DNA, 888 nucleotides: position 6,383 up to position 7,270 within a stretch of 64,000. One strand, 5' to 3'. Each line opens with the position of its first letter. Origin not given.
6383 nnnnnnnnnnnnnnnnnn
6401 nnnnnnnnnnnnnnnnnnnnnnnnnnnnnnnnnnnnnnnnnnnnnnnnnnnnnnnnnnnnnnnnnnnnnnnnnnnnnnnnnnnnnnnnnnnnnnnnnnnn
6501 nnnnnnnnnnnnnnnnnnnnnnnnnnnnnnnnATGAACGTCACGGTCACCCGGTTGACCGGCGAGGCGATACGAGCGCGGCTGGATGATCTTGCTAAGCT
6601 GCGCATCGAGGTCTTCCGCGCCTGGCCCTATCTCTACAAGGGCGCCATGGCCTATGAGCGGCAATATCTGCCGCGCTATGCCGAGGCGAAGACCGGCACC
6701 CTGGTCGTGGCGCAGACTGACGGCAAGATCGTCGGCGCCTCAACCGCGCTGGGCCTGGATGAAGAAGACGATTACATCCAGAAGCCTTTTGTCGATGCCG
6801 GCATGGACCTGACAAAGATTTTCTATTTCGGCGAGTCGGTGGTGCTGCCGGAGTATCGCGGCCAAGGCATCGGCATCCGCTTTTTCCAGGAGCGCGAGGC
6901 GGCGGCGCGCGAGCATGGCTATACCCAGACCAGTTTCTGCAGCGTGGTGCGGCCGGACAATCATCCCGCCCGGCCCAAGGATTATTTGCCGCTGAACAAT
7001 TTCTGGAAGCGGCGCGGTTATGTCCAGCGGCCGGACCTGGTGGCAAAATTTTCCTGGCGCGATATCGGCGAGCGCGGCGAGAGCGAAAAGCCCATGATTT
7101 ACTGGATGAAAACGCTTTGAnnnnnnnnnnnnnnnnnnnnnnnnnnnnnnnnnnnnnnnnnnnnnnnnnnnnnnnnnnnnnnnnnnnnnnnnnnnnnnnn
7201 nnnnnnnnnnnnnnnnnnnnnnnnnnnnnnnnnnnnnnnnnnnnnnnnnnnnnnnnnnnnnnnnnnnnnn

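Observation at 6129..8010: SnoaL + GNAT + nitrilase triplet translationally coupled to purB: candidate uncharacterised make/break N-acyl system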

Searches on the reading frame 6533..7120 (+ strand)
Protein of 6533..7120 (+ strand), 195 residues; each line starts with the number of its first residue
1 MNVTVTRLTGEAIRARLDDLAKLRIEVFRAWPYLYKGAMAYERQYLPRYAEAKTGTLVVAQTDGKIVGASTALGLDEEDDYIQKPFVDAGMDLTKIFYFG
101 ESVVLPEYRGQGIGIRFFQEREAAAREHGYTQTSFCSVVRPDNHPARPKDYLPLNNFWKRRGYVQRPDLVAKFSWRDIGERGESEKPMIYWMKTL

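Call 3: search_protein_families(library=pfam, proteins=[window:6533-7120:+], max_evalue=0.01)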
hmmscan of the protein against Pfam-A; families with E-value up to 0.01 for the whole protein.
window:6533-7120:+ (195 aa): 4 families
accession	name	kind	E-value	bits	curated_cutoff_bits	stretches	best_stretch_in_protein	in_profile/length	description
PF00583.31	Acetyltransf_1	-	5.8e-09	36.7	20.7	1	40-147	15-108/116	Acetyltransferase (GNAT) family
PF13508.13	Acetyltransf_7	-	1.6e-07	32.1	27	1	55-164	3-83/84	Acetyltransferase (GNAT) domain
PF13673.13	Acetyltransf_10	-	0.0019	18.6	23.6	0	79-132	52-87/128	Acetyltransferase (GNAT) domain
PF14542.12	Acetyltransf_CG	-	0.0098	16.4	30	0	97-139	25-67/80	GCN5-related N-acetyl-transferase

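Call 4: search_protein_families(library=ncbifam, proteins=[window:6533-7120:+], max_evalue=0.01)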
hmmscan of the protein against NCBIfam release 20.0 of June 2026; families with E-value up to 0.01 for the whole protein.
window:6533-7120:+ (195 aa): 0 families

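Call 10: find_homologous_proteins(query=window:6533-7120:+)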
Query window:6533-7120:+ (195 aa): 1654 proteins with E <= 0.001 among 2238 candidates; the best 120 are listed.
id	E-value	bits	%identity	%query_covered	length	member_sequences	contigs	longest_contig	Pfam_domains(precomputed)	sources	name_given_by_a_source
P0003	1.2e-128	445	99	100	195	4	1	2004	PF13508.14,PF00583.32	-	-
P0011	3.2e-121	420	92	100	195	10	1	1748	PF13508.14,PF00583.32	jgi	jgi:GNAT superfamily N-acetyltransferase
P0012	4.3e-120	417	91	100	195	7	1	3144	PF13508.14,PF00583.32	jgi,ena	-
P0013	4.7e-118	410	90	100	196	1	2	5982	PF13508.14,PF00583.32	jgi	jgi:GNAT superfamily N-acetyltransferase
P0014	1.5e-117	408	91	100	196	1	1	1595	PF13508.14,PF00583.32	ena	-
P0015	9.2e-116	403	89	100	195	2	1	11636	PF13508.14,PF00583.32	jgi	jgi:GNAT superfamily N-acetyltransferase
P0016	1.8e-115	402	88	100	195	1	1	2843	PF13508.14,PF00583.32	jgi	jgi:GNAT superfamily N-acetyltransferase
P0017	6.2e-115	400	88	100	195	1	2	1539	PF13673.14,PF13508.14,PF00583.32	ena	-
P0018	7.7e-115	400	87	100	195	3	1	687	PF13508.14,PF00583.32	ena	-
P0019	1.9e-114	398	87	100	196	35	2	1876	PF13508.14,PF00583.32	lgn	-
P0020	2.7e-113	395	87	100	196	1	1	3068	PF13508.14,PF00583.32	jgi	jgi:GNAT superfamily N-acetyltransferase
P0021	5.5e-103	361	76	100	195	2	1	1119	PF13508.14,PF00583.32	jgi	jgi:GNAT superfamily N-acetyltransferase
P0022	1.2e-102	360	75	100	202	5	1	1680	PF13508.14,PF00583.32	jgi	jgi:GNAT superfamily N-acetyltransferase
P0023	2.0e-102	359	76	100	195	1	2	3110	PF13508.14,PF00583.32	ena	-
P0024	3.3e-102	358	75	100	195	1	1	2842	PF00583.32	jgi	jgi:GNAT superfamily N-acetyltransferase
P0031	5.2e-100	351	75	100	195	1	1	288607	-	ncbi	-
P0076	3.3e-94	332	70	99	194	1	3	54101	PF00583.32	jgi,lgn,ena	-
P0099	8.9e-90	318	68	99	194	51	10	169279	PF00583.32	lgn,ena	-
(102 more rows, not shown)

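Call 18: search_solved_structures(query=window:6533-7120:+, max_evalue=1)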
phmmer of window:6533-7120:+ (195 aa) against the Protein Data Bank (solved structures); distinct sequences matched with E-value up to 1: 8.
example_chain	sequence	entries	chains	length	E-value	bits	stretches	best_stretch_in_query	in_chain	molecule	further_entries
2bei_A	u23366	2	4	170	0.085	16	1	96-133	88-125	Diamine acetyltransferase 2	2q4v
5dll_A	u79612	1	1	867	0.13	15.4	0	134-186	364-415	Aminopeptidase N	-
4qme_A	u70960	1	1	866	0.23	14.6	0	134-191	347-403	Aminopeptidase N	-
2gtq_A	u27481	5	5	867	0.23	14.6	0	134-191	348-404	aminopeptidase N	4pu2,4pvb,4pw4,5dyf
4quo_A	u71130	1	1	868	0.23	14.6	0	134-191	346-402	Aminopeptidase N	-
4qhp_A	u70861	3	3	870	0.23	14.6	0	134-191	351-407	Aminopeptidase N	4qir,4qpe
12jc_A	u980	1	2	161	0.8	12.8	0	98-139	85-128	Thialysine Acetyltransferase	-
2fe7_A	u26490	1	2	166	0.85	12.7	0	98-139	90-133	probable N-acetyltransferase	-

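Call 49: search_dna_similar(query=window:6533-7120:+, collection=plasmids, mode=protein, max_rows=25)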
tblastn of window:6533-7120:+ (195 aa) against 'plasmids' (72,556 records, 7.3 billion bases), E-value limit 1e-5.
Records with a match: 12; places in all: 12; records where one place covers at least 80% of the query: 11.
Best place of each record, by identity: <60% 12.
By first word of the organism name: Tritonibacter 2; Ruegeria 2; Sphingobium 2; Azospirillum 2; Shinella 1; Aeromonas 1; Xanthomonas 1; Aquicella 1.
By predicted mobility (MOB-suite, as given by PLSDB): non-mobilizable 7; conjugative 3; mobilizable 2.
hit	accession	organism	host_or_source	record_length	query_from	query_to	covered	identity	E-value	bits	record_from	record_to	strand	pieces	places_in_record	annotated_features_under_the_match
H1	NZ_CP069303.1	Shinella sp. PSBB067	monoisolate,Minnesota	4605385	8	194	96%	50.0%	2e-56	198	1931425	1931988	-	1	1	none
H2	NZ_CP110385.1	Tritonibacter mobilis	-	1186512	1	195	100%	47.2%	5e-54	191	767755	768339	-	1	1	record has no annotation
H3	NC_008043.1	Ruegeria sp. TM1040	-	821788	1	195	100%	46.7%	1e-54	193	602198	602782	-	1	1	GNAT family N-acetyltransferase | ketosteroid isomerase-related protein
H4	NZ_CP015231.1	Tritonibacter mobilis F1926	cell culture,seawater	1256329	1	195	100%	46.7%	5e-47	171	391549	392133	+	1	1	record has no annotation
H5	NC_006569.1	Ruegeria pomeroyi DSS-3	-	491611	5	195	98%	46.1%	1e-50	181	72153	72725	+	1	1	GNAT family N-acetyltransferase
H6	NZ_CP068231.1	Aeromonas caviae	combined sewer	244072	2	195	99%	44.6%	4e-46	168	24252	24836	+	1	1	GNAT family N-acetyltransferase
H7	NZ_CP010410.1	Xanthomonas sacchari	cell culture,rice seeds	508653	3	195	99%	42.8%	5e-42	157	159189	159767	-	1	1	GNAT family N-acetyltransferase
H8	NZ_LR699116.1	Aquicella lusitana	Borehole HDN1, spa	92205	2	195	99%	42.3%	5e-51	182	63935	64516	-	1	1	GNAT family N-acetyltransferase | nitrilase-related carbon-nitrogen hydrolase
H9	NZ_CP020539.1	Sphingobium herbicidovorans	cell culture,soil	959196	20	195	90%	46.0%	3e-41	154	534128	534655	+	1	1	acetyltransferase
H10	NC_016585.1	Azospirillum lipoferum 4B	-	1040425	2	195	99%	40.5%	1e-41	156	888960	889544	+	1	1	none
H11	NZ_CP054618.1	Azospirillum oryzae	cell culture,soil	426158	5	195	98%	40.6%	3e-38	146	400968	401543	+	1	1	GNAT family N-acetyltransferase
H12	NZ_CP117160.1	Sphingobium sp. AntQ-1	Genomic DNA,PAH-contaminated soil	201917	127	195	35%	34.8%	1e-6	55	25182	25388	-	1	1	none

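Call 50: get_annotated_region(hit=H5, flank=7000)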
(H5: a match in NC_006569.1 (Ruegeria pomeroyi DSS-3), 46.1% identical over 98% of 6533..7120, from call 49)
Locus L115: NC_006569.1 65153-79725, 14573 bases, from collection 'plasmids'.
description: Ruegeria pomeroyi DSS-3 megaplasmid, complete sequence
organism: Ruegeria pomeroyi DSS-3 (NCBI taxid 246200)
taxonomy: Bacteria; Pseudomonadota; Alphaproteobacteria; Rhodobacterales; Roseobacteraceae; Ruegeria; Ruegeria pomeroyi; Ruegeria pomeroyi DSS-3
host: -; source: -; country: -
typing (MOB-suite, as given by PLSDB): non-mobilizable; replicon rep_cluster_95
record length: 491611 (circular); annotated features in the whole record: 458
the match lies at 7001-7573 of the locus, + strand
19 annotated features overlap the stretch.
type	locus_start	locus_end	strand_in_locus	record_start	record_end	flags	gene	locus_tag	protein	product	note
CDS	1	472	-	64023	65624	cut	-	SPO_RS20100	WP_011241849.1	5-guanidino-2-oxopentanoate decarboxylase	-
CDS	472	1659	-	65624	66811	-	-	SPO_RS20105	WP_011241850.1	pyridoxal phosphate-dependent aminotransferase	-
CDS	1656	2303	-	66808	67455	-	-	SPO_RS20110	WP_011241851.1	TetR family transcriptional regulator C-terminal domain-containing protein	-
CDS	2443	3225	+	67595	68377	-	-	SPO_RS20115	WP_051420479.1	ABC transporter ATP-binding protein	-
CDS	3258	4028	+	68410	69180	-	-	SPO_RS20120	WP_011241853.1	transporter substrate-binding domain-containing protein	-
CDS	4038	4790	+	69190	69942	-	-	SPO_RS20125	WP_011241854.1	ABC transporter permease subunit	GO:0015837 - amine transport [Evidence IEA]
CDS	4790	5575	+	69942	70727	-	-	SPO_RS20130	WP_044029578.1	ABC transporter permease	-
CDS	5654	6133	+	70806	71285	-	-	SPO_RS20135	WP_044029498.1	UPF0262 family protein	-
CDS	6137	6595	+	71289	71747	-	-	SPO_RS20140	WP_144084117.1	low molecular weight phosphatase family protein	-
CDS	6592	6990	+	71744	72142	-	-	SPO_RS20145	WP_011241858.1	ketosteroid isomerase-related protein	-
CDS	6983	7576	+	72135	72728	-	-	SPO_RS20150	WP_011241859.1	GNAT family N-acetyltransferase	-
CDS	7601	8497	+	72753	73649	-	-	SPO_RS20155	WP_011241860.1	carbon-nitrogen hydrolase family protein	-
CDS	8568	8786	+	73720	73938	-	infA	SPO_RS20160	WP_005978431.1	translation initiation factor IF-1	GO:0006413 - translational initiation [Evidence IEA]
CDS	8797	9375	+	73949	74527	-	-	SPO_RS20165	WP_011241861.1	Maf family protein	-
CDS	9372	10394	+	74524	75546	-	-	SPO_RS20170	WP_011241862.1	ribonuclease E/G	-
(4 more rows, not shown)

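Call 51: get_annotated_region(hit=H6, flank=7000)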
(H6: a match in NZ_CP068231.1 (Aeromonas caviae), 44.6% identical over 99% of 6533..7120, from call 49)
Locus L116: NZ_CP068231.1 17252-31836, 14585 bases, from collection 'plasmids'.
description: Aeromonas caviae strain Aero21 plasmid p1
organism: Aeromonas caviae (NCBI taxid 648)
taxonomy: Bacteria; Pseudomonadota; Gammaproteobacteria; Aeromonadales; Aeromonadaceae; Aeromonas; Aeromonas caviae
host: -; source: combined sewer; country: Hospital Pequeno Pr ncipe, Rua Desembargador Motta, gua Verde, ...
typing (MOB-suite, as given by PLSDB): conjugative; replicon IncP,rep_cluster_2037; relaxase MOBH,MOBP; mating-pair formation MPF_T
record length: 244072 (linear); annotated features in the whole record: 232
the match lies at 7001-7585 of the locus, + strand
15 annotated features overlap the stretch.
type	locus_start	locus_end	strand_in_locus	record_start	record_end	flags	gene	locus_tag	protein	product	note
CDS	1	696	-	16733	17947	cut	-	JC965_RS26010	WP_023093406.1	glutathione-independent formaldehyde dehydrogenase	-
CDS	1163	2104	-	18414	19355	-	-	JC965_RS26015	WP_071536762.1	LysR family transcriptional regulator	GO:0006355 - regulation of DNA-templated transcription [Evidence IEA]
CDS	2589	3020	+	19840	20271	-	-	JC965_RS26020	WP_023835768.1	DUF488 domain-containing protein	-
CDS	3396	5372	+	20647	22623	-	uvrB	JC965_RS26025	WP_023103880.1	excinuclease ABC subunit UvrB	GO:0006289 - nucleotide-excision repair [Evidence IEA]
CDS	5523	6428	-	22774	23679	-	-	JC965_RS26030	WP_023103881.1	LysR family transcriptional regulator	-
CDS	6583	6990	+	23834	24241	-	-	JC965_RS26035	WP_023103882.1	ketosteroid isomerase-related protein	-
CDS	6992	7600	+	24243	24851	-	-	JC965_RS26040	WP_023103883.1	GNAT family N-acetyltransferase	-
CDS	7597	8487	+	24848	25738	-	-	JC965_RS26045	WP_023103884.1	carbon-nitrogen hydrolase family protein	-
CDS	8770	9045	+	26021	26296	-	frmR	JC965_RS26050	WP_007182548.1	formaldehyde-responsive transcriptional repressor FrmR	-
CDS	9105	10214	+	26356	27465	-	-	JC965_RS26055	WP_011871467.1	S-(hydroxymethyl)glutathione dehydrogenase/class III alcohol dehydrogenase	GO:0006113 - fermentation [Evidence IEA]; GO:0009404 - toxin metabolic process [Evidence IEA]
CDS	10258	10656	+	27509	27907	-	-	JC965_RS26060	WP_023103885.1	VOC family protein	-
CDS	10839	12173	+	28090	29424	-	-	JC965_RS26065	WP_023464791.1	DUF3422 family protein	-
CDS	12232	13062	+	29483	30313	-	fghA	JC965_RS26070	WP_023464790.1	S-formylglutathione hydrolase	GO:0046292 - formaldehyde metabolic process [Evidence IEA]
CDS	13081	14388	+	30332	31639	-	-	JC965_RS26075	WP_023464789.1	NAD(P)/FAD-dependent oxidoreductase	-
CDS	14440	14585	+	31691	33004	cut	-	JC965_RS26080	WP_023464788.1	replication-associated recombination protein A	GO:0006260 - DNA replication [Evidence IEA]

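Call 53: get_annotated_region(hit=H7, flank=6000)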
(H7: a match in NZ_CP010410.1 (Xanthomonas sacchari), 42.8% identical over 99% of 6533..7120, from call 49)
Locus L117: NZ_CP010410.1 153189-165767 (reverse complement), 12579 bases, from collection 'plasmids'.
description: Xanthomonas sacchari strain R1 plasmid unnamed, complete sequence
organism: Xanthomonas sacchari (NCBI taxid 56458)
taxonomy: Bacteria; Pseudomonadota; Gammaproteobacteria; Lysobacterales; Lysobacteraceae; Xanthomonas; Xanthomonas sacchari
host: -; source: cell culture,rice seeds; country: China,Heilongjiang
typing (MOB-suite, as given by PLSDB): non-mobilizable
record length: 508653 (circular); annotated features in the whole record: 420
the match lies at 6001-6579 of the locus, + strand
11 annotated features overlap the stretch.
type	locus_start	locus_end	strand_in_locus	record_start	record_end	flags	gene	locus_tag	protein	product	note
CDS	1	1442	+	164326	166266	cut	-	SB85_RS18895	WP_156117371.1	GGDEF domain-containing protein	-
CDS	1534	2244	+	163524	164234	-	creB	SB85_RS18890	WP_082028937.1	two-component system response regulator CreB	GO:0000160 - phosphorelay signal transduction system [Evidence IEA]; GO:0006355 - regulation of DNA-templated ...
CDS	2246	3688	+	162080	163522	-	creC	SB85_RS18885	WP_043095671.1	two-component system sensor histidine kinase CreC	GO:0016310 - phosphorylation [Evidence IEA]; GO:0007165 - signal transduction [Evidence IEA]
CDS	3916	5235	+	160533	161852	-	creD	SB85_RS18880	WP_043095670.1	cell envelope integrity protein CreD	-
CDS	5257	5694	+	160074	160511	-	-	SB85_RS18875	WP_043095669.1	hypothetical protein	-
CDS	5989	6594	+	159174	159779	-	-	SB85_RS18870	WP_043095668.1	GNAT family N-acetyltransferase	-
CDS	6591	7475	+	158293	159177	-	-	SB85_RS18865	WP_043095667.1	carbon-nitrogen hydrolase family protein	-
CDS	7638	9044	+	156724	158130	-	gltX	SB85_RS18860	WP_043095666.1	glutamate--tRNA ligase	GO:0006424 - glutamyl-tRNA aminoacylation [Evidence IEA]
CDS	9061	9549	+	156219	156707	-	-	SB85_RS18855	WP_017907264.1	transcriptional repressor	GO:0006355 - regulation of DNA-templated transcription [Evidence IEA]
CDS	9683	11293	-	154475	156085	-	rtcR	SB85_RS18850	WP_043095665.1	RNA repair transcriptional activator RtcR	GO:0006355 - regulation of DNA-templated transcription [Evidence IEA]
CDS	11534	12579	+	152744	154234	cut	-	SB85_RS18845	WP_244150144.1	VWA domain-containing protein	-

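Call 80: find_encoding_contigs(protein=P0031, flank=6000, max_places=2)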
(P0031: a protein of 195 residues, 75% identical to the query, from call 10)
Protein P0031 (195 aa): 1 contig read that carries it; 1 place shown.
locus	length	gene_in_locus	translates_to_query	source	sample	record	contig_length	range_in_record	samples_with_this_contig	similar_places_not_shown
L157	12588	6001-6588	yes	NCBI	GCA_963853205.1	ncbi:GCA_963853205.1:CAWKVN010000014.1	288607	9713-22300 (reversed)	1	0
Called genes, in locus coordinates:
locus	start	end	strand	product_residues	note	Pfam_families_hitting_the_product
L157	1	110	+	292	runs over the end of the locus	PF00515:TPR_1 (faint), PF07719:TPR_2 (faint), PF13428:TPR_14 (faint), PF03704:BTAD (faint), PF23914:TPR_CcmH_CycH, PF14561:TPR_20 (faint), PF13431:TPR_17 (faint), PF13432:TPR_16 (weak), +2 more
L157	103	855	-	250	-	PF00994:MoCF_biosynth, PF24102:FLAD1_M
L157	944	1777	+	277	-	PF00557:Peptidase_M24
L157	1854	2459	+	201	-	PF04002:RadC, PF14464:Prok-JAB (weak)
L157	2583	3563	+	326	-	PF01590:GAF, PF00990:GGDEF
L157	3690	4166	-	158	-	PF06983:3-dmu-9_3-mt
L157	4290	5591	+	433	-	PF00206:Lyase_1, PF10397:ADSL_C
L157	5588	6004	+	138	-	PF07366:SnoaL, PF12680:SnoaL_2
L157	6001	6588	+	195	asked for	-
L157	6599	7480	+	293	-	PF00795:CN_hydrolase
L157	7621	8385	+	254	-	PF01259:SAICAR_synt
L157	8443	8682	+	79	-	PF02700:PurS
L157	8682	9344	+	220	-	PF07685:GATase_3, PF13507:GATase_5, PF01965:DJ-1_PfpI (weak)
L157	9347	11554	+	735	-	PF18072:FGAR-AT_linker, PF00586:AIRS, PF02769:AIRS_C, PF00586:AIRS, PF02769:AIRS_C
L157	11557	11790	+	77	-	PF01722:BolA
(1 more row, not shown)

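Call 81: find_encoding_contigs(protein=P0099, flank=6000, max_places=2)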
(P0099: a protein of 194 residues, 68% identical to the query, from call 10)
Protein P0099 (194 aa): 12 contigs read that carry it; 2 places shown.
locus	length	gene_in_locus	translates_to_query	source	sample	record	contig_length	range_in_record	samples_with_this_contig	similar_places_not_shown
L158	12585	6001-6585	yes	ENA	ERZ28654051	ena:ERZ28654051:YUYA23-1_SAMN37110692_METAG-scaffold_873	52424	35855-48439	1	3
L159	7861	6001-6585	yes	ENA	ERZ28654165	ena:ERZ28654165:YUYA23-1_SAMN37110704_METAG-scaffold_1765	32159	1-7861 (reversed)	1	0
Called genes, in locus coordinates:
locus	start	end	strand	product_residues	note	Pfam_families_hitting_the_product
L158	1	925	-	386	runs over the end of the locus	-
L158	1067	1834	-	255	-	PF01557:FAA_hydrolase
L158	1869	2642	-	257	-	PF00994:MoCF_biosynth, PF24102:FLAD1_M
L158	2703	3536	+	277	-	PF00557:Peptidase_M24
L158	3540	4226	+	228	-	PF20582:UPF0758_N (weak), PF04002:RadC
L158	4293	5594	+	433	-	PF00206:Lyase_1, PF10397:ADSL_C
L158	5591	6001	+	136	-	PF07366:SnoaL, PF14534:DUF4440 (weak), PF12680:SnoaL_2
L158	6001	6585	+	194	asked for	PF00583:Acetyltransf_1 (weak)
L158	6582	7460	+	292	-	PF00795:CN_hydrolase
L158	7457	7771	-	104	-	PF07345:ATPaseInh_sub_z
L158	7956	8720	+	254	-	PF01259:SAICAR_synt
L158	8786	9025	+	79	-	PF02700:PurS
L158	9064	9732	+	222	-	PF07685:GATase_3, PF13507:GATase_5, PF01965:DJ-1_PfpI (weak)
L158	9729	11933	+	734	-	PF18072:FGAR-AT_linker, PF00586:AIRS, PF02769:AIRS_C, PF00586:AIRS, PF02769:AIRS_C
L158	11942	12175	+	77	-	PF01722:BolA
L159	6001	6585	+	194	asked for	PF00583:Acetyltransf_1 (weak)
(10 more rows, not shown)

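Call 82: find_encoding_contigs(protein=P0076, flank=6000, max_places=2)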
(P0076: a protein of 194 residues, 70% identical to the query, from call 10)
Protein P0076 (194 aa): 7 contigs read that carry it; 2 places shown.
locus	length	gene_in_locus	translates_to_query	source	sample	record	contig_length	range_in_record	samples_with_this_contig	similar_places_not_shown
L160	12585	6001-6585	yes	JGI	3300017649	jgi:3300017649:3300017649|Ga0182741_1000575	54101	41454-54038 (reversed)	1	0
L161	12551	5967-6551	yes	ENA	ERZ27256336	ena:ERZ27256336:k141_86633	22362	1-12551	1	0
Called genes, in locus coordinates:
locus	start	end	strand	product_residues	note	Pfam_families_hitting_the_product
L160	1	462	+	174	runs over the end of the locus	?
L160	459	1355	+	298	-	PF13428:TPR_14 (faint), PF07719:TPR_2 (faint), PF14559:TPR_19 (faint), PF23914:TPR_CcmH_CycH, PF14561:TPR_20 (faint), PF21033:RMD1-3 (faint), PF13431:TPR_17 (faint), PF13414:TPR_11 (weak)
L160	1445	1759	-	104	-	-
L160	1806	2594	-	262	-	PF00994:MoCF_biosynth, PF24102:FLAD1_M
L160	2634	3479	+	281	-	PF00557:Peptidase_M24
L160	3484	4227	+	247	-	PF20582:UPF0758_N (weak), PF04002:RadC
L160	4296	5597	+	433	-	PF00206:Lyase_1, PF10397:ADSL_C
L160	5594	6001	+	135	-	PF07366:SnoaL, PF12680:SnoaL_2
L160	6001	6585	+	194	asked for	PF00583:Acetyltransf_1 (weak)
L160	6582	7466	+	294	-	PF00795:CN_hydrolase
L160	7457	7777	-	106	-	PF07345:ATPaseInh_sub_z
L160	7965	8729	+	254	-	PF01259:SAICAR_synt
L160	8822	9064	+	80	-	PF02700:PurS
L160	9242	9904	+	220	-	PF07685:GATase_3, PF13507:GATase_5, PF01965:DJ-1_PfpI (weak)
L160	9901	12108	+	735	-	PF18072:FGAR-AT_linker, PF00586:AIRS, PF02769:AIRS_C, PF00586:AIRS, PF02769:AIRS_C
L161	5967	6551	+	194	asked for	PF00583:Acetyltransf_1 (weak)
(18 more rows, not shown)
